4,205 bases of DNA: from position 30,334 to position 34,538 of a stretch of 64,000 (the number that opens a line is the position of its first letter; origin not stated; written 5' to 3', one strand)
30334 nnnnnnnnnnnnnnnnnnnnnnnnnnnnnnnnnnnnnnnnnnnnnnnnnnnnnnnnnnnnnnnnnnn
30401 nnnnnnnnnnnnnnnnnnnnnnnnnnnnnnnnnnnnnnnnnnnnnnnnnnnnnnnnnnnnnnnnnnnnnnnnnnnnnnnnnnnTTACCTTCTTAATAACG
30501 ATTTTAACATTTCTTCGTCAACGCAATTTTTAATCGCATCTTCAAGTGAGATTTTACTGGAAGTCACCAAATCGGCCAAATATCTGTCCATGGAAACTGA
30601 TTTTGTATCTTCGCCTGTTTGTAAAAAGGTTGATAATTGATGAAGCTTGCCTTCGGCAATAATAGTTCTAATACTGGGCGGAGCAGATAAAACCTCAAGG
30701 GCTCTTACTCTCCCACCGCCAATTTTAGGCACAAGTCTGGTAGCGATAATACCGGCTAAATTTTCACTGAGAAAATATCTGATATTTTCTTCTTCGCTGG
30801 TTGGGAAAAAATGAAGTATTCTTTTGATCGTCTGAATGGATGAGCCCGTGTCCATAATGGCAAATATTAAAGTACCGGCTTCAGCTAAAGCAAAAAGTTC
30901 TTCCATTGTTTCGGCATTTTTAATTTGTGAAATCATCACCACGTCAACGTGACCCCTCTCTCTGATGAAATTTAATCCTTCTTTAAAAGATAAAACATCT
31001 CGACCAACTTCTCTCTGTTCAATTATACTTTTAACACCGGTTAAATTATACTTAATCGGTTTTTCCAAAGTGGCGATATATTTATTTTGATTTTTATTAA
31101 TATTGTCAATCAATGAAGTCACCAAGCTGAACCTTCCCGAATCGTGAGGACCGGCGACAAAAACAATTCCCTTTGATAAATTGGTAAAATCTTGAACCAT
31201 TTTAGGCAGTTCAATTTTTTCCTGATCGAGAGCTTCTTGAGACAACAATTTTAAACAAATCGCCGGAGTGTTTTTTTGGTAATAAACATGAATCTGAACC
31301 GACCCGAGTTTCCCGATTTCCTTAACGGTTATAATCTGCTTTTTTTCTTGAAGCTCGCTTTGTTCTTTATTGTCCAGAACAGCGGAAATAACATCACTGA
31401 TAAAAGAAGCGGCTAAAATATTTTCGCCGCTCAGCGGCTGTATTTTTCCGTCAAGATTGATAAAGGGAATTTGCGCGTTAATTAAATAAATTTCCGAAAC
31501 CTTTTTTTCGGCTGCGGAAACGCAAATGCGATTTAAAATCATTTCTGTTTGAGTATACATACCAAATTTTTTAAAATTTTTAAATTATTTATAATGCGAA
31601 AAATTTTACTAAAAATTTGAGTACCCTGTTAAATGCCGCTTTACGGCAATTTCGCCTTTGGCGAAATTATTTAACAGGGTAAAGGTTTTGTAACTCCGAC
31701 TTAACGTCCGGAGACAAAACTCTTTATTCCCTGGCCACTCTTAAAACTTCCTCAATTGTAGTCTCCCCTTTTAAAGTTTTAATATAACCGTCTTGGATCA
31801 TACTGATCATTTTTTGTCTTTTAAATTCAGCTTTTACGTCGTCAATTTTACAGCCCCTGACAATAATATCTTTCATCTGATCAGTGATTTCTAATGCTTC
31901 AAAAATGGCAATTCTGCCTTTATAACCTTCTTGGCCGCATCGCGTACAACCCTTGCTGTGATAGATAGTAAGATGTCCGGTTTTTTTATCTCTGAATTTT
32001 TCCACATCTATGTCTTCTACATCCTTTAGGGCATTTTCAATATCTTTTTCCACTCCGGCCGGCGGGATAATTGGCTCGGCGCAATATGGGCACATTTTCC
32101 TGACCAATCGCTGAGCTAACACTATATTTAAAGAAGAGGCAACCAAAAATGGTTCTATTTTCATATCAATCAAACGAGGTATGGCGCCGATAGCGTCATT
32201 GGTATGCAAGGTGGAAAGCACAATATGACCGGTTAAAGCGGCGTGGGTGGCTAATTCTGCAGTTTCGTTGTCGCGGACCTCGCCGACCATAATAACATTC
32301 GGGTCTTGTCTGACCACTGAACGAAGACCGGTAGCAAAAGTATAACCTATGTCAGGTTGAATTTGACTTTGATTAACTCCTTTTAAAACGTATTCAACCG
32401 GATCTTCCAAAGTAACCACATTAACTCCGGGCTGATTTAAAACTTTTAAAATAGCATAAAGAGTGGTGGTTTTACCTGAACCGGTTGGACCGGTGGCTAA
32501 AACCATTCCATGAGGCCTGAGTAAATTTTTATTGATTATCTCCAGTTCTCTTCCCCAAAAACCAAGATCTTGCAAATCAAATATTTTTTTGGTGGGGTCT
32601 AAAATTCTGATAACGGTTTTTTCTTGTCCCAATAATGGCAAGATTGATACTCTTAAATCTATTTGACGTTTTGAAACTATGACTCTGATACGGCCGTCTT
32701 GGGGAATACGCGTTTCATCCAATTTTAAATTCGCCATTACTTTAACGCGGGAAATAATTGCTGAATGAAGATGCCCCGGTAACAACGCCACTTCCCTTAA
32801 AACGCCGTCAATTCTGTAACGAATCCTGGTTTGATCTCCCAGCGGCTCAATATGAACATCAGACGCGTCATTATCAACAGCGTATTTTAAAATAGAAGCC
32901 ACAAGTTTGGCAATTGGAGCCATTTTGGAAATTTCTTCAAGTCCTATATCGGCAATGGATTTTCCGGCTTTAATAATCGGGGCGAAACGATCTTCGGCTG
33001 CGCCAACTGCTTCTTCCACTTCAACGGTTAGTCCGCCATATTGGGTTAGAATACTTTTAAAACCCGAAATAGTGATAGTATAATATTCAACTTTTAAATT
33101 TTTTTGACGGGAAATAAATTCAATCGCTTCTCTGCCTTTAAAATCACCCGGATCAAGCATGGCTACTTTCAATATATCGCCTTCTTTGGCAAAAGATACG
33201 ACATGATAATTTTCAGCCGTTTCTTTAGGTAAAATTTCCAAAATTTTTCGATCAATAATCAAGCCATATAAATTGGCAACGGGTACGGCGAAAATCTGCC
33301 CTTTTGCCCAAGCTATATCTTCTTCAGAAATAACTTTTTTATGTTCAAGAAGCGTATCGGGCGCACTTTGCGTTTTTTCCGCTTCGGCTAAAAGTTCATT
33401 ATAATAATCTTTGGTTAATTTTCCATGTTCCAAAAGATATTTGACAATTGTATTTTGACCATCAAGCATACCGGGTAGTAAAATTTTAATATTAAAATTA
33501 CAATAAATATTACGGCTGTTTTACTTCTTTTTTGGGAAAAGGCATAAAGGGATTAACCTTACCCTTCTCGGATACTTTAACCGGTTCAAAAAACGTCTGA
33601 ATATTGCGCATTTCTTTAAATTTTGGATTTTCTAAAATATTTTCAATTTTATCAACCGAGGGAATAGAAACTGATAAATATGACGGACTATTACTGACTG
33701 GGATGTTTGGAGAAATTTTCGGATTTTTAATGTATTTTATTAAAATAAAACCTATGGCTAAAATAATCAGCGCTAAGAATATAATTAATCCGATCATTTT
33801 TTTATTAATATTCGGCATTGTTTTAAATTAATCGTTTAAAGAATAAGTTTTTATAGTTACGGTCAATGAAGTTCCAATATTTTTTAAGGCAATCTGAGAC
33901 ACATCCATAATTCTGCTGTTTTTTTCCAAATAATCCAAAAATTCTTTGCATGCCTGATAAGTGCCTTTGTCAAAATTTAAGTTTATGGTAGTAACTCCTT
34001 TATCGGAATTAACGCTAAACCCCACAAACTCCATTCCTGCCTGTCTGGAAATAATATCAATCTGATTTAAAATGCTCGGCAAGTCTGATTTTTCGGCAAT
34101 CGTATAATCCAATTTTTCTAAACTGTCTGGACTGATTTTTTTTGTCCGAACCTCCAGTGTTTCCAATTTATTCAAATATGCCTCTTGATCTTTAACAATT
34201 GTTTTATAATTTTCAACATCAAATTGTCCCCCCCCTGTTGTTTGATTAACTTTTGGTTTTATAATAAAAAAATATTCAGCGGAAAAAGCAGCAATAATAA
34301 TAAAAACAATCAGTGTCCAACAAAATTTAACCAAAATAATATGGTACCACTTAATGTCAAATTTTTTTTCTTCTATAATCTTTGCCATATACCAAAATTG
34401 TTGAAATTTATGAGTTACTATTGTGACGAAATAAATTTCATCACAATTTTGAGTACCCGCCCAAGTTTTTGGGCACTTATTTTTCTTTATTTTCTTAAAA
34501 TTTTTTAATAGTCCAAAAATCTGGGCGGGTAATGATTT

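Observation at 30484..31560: PilT homologue with every catalytic motif degenerate (pseudo-ATPase) beside an intact PilB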

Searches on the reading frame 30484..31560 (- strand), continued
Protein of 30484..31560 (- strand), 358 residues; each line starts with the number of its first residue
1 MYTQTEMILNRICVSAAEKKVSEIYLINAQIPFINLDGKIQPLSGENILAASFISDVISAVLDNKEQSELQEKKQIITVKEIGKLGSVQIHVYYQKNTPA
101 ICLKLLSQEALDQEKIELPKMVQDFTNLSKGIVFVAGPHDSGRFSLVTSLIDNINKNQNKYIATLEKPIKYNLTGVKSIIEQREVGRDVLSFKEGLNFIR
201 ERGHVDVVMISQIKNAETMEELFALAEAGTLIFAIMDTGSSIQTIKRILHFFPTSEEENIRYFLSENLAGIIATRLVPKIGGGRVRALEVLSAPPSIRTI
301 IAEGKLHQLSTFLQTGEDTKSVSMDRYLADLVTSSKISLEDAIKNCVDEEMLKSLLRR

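Call 39: fold_search(model_id=the predicted structure, library=pdb)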
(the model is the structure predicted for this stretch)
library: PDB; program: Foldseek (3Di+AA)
matches with E <= 10: 1809; with E <= 0.001: 434
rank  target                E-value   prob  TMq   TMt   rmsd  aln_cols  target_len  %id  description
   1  6ojy_A                3.1e-36  1.00  0.86  0.87   3.0       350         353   30  Methylated PilT4 from Geobacter metallireducens bound to sulfate: C3ocococ conformation (released 2019-11-20)
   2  6ojx_A                3.9e-36  1.00  0.92  0.93   2.0       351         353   30  PilT4 from Geobacter metallireducens bound to ATP (released 2019-11-20)
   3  6ok2_A                4.2e-36  1.00  0.89  0.90   2.6       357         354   30  PilT4 from Geobacter metallireducens bound to ADP: C3ocococ conformation (released 2019-11-20)
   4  6ojy_D                5.6e-36  1.00  0.88  0.90   2.7       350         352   30  Methylated PilT4 from Geobacter metallireducens bound to sulfate: C3ocococ conformation (released 2019-11-20)
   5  6okv_D                7.0e-36  1.00  0.91  0.91   2.1       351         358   31  PilT4 from Geobacter metallireducens bound to AMP-PNP: C2ccocco conformation (released 2019-11-20)
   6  6ojy_E                7.9e-36  1.00  0.88  0.88   2.8       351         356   30  Methylated PilT4 from Geobacter metallireducens bound to sulfate: C3ocococ conformation (released 2019-11-20)
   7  6ojz_C                1.0e-35  1.00  0.89  0.90   2.7       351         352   30  PilT4 from Geobacter metallireducens bound to ADP with partial occupancy: C3ocococ conformation (released 2019-11-20)
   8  6okv_B                1.3e-35  1.00  0.89  0.91   2.4       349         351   30  PilT4 from Geobacter metallireducens bound to AMP-PNP: C2ccocco conformation (released 2019-11-20)
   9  5fl3                  2.3e-35  1.00  0.85  0.86   3.2       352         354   30  PilT2 from Thermus thermophilus (released 2015-11-11)
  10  6ojx_B                2.4e-35  1.00  0.91  0.92   2.0       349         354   31  PilT4 from Geobacter metallireducens bound to ATP (released 2019-11-20)
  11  6ok2_F                3.9e-35  1.00  0.87  0.88   3.0       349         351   30  PilT4 from Geobacter metallireducens bound to ADP: C3ocococ conformation (released 2019-11-20)
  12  6ojy_F                4.6e-35  1.00  0.89  0.91   2.4       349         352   31  Methylated PilT4 from Geobacter metallireducens bound to sulfate: C3ocococ conformation (released 2019-11-20)
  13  6ojy_B                5.2e-35  1.00  0.89  0.89   2.4       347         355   30  Methylated PilT4 from Geobacter metallireducens bound to sulfate: C3ocococ conformation (released 2019-11-20)
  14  5zfq_A                5.2e-35  1.00  0.82  0.82   3.6       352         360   30  Crystal structure of PilT-4, a retraction ATPase motor of Type IV pilus , from Geobacter sulfurreducens (released 2018-09-19)
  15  6ok2_D                6.6e-35  1.00  0.78  0.77   4.3       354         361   30  PilT4 from Geobacter metallireducens bound to ADP: C3ocococ conformation (released 2019-11-20)
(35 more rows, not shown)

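Call 42: find_encoding_contigs(protein=P0034, flank=8000, max_places=2)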
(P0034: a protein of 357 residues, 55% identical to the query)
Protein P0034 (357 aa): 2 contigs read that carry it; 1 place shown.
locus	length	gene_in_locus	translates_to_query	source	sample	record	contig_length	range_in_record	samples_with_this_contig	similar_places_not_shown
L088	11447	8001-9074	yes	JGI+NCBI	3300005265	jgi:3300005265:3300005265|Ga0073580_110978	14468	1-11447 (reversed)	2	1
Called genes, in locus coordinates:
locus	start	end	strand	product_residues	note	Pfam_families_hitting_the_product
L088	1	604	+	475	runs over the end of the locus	PF01425:Amidase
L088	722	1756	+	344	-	-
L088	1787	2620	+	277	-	PF01790:LGT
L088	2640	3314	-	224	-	PF18912:DZR_2 (weak), PF00156:Pribosyltran (weak)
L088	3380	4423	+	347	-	PF06723:MreB_Mbl (faint), PF11104:PilM_2, PF14450:FtsA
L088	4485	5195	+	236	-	-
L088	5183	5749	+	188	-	-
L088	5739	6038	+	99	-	-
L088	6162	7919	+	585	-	PF05157:MshEN, PF00437:T2SSE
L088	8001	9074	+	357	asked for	PF00437:T2SSE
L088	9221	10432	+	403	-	PF28597:T2SSF_N, PF00482:T2SSF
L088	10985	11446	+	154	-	PF01555:N6_N4_Mtase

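Call 43: find_encoding_contigs(protein=P0021, flank=8000, max_places=2)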
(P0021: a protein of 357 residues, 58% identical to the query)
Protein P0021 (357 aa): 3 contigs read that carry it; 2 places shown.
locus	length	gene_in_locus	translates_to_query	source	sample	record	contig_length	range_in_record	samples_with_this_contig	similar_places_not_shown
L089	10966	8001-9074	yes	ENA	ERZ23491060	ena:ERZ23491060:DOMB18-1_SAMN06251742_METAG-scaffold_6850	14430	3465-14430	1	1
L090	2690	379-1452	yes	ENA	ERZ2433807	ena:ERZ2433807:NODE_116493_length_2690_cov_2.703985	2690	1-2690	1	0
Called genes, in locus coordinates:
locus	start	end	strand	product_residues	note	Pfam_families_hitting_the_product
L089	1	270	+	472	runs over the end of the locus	PF01425:Amidase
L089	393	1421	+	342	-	-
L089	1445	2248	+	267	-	PF01790:LGT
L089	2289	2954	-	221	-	PF00156:Pribosyltran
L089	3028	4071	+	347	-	PF06723:MreB_Mbl (faint), PF11104:PilM_2, PF14450:FtsA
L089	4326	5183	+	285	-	-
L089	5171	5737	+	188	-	-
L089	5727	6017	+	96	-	-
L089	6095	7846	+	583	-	PF05157:MshEN, PF00437:T2SSE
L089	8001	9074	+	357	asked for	PF00437:T2SSE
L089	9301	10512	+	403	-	PF28597:T2SSF_N, PF00482:T2SSF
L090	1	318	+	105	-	?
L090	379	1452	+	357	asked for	PF00437:T2SSE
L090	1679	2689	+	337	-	?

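Call 44: search_protein_families(library=pfam, proteins=[L037:5732-6502:-, L037:6615-8132:+, L037:8132-9457:+, L037:9363-9998:+, L037:10001-11074:+, L037:10947-12143:+, L037:12804-15968:+, L037:16268-17428:+, L037:2531-4096:-], max_evalue=0.001)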
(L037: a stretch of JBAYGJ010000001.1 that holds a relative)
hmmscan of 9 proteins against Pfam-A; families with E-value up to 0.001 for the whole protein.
L037:5732-6502:- (256 aa): 2 families
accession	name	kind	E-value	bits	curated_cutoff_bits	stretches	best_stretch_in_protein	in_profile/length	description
PF00535.33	Glycos_transf_2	-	3e-30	105.8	23.3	1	28-192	2-165/168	Glycosyl transferase family 2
PF13641.12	Glyco_tranf_2_3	-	1.3e-05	25.8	27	1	26-142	3-122/230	Glycosyltransferase like family 2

L037:6615-8132:+ (505 aa): 2 families
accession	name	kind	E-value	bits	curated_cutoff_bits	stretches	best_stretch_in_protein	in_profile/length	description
PF03816.19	LytR_cpsA_psr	-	5.8e-38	130.8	24.6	1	120-280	2-148/150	LytR_cpsA_psr family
PF13399.11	LytR_C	-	1.4e-07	32.7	22.2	1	380-438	2-59/86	LytR cell envelope-related transcriptional attenuator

L037:8132-9457:+ (441 aa): 16 families
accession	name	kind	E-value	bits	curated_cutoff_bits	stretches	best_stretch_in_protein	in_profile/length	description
PF01926.29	MMR_HSR1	-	1.8e-53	179.9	21.9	2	9-125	1-113/113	50S ribosome-binding GTPase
PF02421.24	FeoB_N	-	1.2e-26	93.6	27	2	9-133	2-122/156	Ferrous iron transport protein B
PF00009.33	GTP_EFTU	-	1.3e-18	67.7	26.5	2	225-351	66-184/188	Elongation factor Tu GTP binding domain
PF00350.29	Dynamin_N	-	4.3e-18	66.3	27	2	183-215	1-33/168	Dynamin family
PF03193.22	RsgA_GTPase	-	1.7e-10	41.4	30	1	176-242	102-172/174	RsgA GTPase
PF14714.11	KH_dom-like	-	4.8e-10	40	27.3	1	380-438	23-81/81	KH-domain-like of EngA bacterial GTPase enzymes, C-terminal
PF09439.16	SRPRB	-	5.2e-10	39.4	25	1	6-132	2-125/178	Signal recognition particle receptor beta subunit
PF04548.22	AIG1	-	6.1e-10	39.2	27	1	182-250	2-71/212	AIG1 family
PF00005.33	ABC_tran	-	1.2e-08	36.1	25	0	9-38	13-42/137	ABC transporter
PF00071.28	Ras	-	1.7e-07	31.4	21.6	0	183-241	2-61/162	Ras family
PF00025.27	Arf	-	2.3e-07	30.9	22.3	1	8-131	15-130/174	ADP-ribosylation factor family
PF08477.19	Roc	-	1.7e-05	25.5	27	0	182-210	1-29/119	Ras of Complex, Roc, domain of DAPkinase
PF00625.27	Guanylate_kin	-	3e-05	24.2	25.2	0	185-244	7-65/182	Guanylate kinase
PF10662.15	PduV-EutP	-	3.2e-05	24.2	21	0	9-163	3-139/143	Ethanolamine utilisation - propanediol utilisation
PF13555.12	AAA_29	-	7.6e-05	22.8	27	0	178-200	21-42/61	P-loop containing region of AAA domain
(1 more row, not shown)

L037:9363-9998:+ (211 aa): 1 family
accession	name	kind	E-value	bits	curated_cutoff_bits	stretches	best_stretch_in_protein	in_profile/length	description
PF01195.25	Pept_tRNA_hydro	-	5.8e-51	173.4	27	1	35-202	1-176/183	Peptidyl-tRNA hydrolase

L037:10001-11074:+ (357 aa): 1 family
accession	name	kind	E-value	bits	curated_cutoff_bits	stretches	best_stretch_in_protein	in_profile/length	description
PF00437.27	T2SSE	-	3.7e-15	55.9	24.9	1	9-279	12-281/370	Type II/IV secretion system protein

L037:10947-12143:+ (398 aa): 3 families
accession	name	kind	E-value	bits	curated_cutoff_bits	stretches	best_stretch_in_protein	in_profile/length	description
PF11104.14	PilM_2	-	1.1e-41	143.4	27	1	58-393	1-338/340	Type IV pilus assembly protein PilM;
PF14450.12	FtsA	-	1.2e-09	39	31.8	1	235-373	2-114/127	Cell division protein FtsA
PF06723.19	MreB_Mbl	-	5.3e-05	22.7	27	0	229-274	143-188/327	MreB/Mbl protein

L037:12804-15968:+ (1054 aa): 8 families
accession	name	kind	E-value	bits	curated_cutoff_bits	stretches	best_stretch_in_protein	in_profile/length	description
PF00270.35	DEAD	-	2e-24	86.6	26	1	502-662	1-163/167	DEAD/DEAH box helicase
PF02559.22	CarD_TRCF_RID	-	7.9e-21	74.3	23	1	380-435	2-57/57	CarD-like/TRCF RID domain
PF00271.37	Helicase_C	-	2.8e-18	66.6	23.5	1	702-805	10-108/110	Helicase conserved C-terminal domain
PF17757.6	UvrB_inter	-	7e-16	58.6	22.9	1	128-212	2-87/91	UvrB interaction domain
PF04851.21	ResIII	-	9.3e-12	45.6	22.5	1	503-658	6-162/164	Type III restriction enzyme, res subunit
PF03461.20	TRCF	-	1.1e-09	38.9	25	1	901-979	1-75/95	TRCF domain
PF14814.11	UB2H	-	7.3e-05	23.2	27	1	129-194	1-74/85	Bifunctional transglycosylase second domain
PF22590.2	Cas3-like_C_2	-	0.00023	21.9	27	1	709-806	2-104/106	CRISPR-associated nuclease/helicase Cas3, C-terminal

L037:16268-17428:+ (386 aa): 2 families
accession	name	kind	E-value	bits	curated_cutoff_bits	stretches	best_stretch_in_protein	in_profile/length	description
PF02481.21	DNA_processg_A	-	1.5e-77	260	29.6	1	96-303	2-211/212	DNA recombination-mediator protein A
PF17782.7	DprA_WH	-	8.5e-15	55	22.9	1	327-379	8-60/61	DprA winged helix domain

L037:2531-4096:- (521 aa): 4 families
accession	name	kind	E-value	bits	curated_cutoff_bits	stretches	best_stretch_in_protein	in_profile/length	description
PF13393.11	tRNA-synt_His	-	2.2e-41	142.5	25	1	75-380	1-308/308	Histidyl-tRNA synthetase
PF03129.25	HGTP_anticodon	-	1.6e-13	51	21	1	398-488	1-94/94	Anticodon binding domain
PF00587.30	tRNA-synt_2b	-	1.7e-12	48.2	29.3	1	133-231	1-104/179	tRNA synthetase class II core domain (G, H, P, S and T)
PF01409.25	tRNA-synt_2d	-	0.00013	22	19.8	1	90-229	22-162/246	tRNA synthetases class II core domain (F)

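Call 52: search_protein_representatives(alignment_id=A1)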
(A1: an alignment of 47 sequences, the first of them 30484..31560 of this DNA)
Query: 47 sequences, 357 profile positions. Proteins with E-value up to 0.001 (for the whole library): 35533; up to 1e-10: 20087; up to 1e-30: 6275. The best 150 are listed.
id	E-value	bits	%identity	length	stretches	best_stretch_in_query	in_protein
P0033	6.1e-168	574.9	-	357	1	1-357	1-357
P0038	1.8e-148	510.8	-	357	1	1-357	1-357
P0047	1.1e-142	491.8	-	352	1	2-357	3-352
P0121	1.5e-142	491.4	-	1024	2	9-354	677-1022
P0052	2.6e-141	487.3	-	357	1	1-357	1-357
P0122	4.6e-138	476.6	-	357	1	1-357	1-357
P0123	1.4e-133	461.9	-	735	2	9-339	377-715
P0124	4.1e-127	440.6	-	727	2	7-340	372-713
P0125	1.0e-126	439.2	-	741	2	7-350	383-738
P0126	1.3e-125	435.7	-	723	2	11-355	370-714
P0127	4.1e-125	434.0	-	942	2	13-353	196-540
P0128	3.1e-124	431.1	-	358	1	1-356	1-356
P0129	3.1e-121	421.3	-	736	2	5-354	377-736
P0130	2.1e-113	395.5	-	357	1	1-356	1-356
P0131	3.1e-108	378.5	-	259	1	99-357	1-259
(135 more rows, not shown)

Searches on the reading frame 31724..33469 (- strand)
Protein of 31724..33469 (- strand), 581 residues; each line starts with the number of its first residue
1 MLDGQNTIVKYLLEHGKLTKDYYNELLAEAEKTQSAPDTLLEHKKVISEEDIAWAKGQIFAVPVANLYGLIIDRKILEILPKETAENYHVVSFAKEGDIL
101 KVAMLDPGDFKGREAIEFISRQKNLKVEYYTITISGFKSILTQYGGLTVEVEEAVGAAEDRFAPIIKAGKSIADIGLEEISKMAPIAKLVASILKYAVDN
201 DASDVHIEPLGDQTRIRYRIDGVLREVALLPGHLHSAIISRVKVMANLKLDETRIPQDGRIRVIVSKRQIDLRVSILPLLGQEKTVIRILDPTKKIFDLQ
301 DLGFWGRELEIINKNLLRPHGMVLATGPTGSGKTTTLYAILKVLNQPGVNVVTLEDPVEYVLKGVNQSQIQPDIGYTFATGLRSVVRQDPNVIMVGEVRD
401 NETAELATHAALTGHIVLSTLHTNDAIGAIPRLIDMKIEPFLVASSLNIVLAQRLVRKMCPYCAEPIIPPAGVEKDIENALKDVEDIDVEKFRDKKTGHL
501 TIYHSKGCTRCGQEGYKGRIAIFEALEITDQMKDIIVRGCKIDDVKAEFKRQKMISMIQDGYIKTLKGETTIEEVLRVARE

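Call 3: search_protein_families(library=pfam, proteins=[window:31724-33469:-], max_evalue=0.01)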
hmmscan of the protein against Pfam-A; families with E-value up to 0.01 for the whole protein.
window:31724-33469:- (581 aa): 8 families
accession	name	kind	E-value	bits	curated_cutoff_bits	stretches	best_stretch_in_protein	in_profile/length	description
PF00437.27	T2SSE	-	4e-125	417.7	24.9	1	182-577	4-370/370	Type II/IV secretion system protein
PF05157.20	MshEN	-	5.3e-08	33.2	23.1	1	61-131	2-70/90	MshEN domain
PF20720.3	nSTAND3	-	0.0004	20.5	27.2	1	315-359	12-56/155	Novel STAND NTPase 3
PF13555.12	AAA_29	-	0.00057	20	27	1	318-345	20-47/61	P-loop containing region of AAA domain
PF13604.12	AAA_30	-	0.00082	19.6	27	1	314-353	12-51/191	AAA domain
PF25199.1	nSTAND_NTPase5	-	0.00084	19.6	34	1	321-358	42-80/145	Novel STAND NTPase 5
PF13191.12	AAA_16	-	0.0058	17.6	32.6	0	314-368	13-64/167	AAA ATPase domain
PF13401.12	AAA_22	-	0.0068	17.2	27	0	320-355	5-42/130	AAA domain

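Call 4: search_protein_families(library=ncbifam, proteins=[window:31724-33469:-], max_evalue=0.01)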
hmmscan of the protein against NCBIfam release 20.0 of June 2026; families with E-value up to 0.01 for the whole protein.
window:31724-33469:- (581 aa): 22 families
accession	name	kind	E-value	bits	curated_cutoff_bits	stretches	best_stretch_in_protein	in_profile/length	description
TIGR02533.1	type_II_gspE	equivalog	7.9e-157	522.8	630.25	1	80-578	4-485/486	type II secretion system ATPase GspE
TIGR02538.1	type_IV_pilB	equivalog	1.7e-154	515.5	675.65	1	8-580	2-563/564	type IV-A pilus assembly ATPase PilB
NF053534.1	T4PilAsmATPsTfpB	equivalog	1.4e-123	413.4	850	1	68-579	84-582/584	type IV pilus assembly ATPase TfpB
NF007755.0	PRK10436.1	equivalog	2.2e-123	412.4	617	1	86-579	15-459/465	type II secretion system protein GspE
NF041000.1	ATPase_ComGA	equivalog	3.8e-72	242.5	300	1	192-457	2-266/267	competence type IV pilus ATPase ComGA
TIGR01420.1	pilT_fam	subfamily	5.2e-50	170.6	319.1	1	191-458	3-270/343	PilT/PilU family type 4a pilus ATPase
TIGR02525.1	plasmid_TraJ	equivalog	4.4e-27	95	368.3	1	313-437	142-273/372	plasmid transfer ATPase TraJ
TIGR02524.1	dot_icm_DotB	equivalog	2.7e-21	76.2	463.3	1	320-436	134-259/358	Dot/Icm type IV secretion system ATPase DotB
NF058587.1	archaellum_moto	equivalog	4.7e-16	58.6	550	1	323-458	278-419/527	archaellum flagellar ATPase motor FlaI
TIGR02782.1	TrbB_P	equivalog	1.6e-14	53.9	304.55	1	316-435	132-254/303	P-type conjugative transfer ATPase TrbB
NF010469.0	PRK13894.1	subfamily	2.3e-12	46.9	508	1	314-434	143-265/320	conjugal transfer ATPase TrbB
TIGR03819.1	heli_sec_ATPase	hypoth_equivalog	3.8e-11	42.8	373.15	1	239-428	100-292/340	TadA family conjugal transfer-associated ATPase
NF010407.0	PRK13833.1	subfamily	1.8e-10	40.8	499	1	323-437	147-263/323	conjugal transfer protein TrbB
TIGR02788.1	VirB11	equivalog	7.2e-10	38.4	249.95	1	322-439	146-268/308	P-type DNA transfer ATPase VirB11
NF053672.1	bindosome_BasE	exception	7.7e-09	34.8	1000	1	324-434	274-389/512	bindosome assembly system ATPase subunit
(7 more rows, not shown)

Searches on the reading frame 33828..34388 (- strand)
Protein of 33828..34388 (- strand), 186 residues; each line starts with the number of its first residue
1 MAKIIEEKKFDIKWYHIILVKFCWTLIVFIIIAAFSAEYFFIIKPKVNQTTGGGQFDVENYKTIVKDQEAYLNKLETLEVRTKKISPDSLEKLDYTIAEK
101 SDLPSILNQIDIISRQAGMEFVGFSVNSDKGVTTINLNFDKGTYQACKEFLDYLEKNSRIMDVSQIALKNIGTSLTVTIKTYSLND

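Call 31: search_protein_families(library=pfam, proteins=[window:33828-34388:-], max_evalue=0.01)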
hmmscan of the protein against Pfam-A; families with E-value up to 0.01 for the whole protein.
window:33828-34388:- (186 aa): 1 family
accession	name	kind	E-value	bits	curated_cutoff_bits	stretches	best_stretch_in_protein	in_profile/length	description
PF04350.18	PilO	-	5.2e-05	23.9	22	1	61-183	11-142/145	Pilus assembly protein, PilO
